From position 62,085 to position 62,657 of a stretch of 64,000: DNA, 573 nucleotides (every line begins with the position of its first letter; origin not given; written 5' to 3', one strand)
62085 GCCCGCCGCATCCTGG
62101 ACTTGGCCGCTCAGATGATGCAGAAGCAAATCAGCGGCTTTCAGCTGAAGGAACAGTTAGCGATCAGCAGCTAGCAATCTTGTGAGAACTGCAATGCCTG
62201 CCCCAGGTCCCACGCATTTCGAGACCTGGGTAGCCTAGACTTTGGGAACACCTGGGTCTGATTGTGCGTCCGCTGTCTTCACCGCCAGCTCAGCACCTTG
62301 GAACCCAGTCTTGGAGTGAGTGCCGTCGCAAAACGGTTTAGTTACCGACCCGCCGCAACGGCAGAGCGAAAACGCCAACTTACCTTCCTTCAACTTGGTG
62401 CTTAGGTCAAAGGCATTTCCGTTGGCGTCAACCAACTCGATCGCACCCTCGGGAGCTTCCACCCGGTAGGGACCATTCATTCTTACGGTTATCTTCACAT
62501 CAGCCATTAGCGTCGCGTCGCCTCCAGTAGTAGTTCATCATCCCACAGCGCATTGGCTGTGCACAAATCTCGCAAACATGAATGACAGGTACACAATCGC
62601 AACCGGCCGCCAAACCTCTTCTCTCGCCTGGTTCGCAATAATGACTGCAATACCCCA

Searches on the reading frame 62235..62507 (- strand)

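Call 87: search_protein_families(library=pfam, proteins=[window:62235-62507:-], max_evalue=0.01)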
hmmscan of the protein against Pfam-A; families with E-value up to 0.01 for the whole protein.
window:62235-62507:- (90 aa): 1 family
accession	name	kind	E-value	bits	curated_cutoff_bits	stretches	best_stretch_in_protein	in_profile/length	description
PF09360.15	zf-CDGSH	-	1.6e-16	60.8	29.5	1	11-65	1-48/48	Iron-binding zinc finger CDGSH type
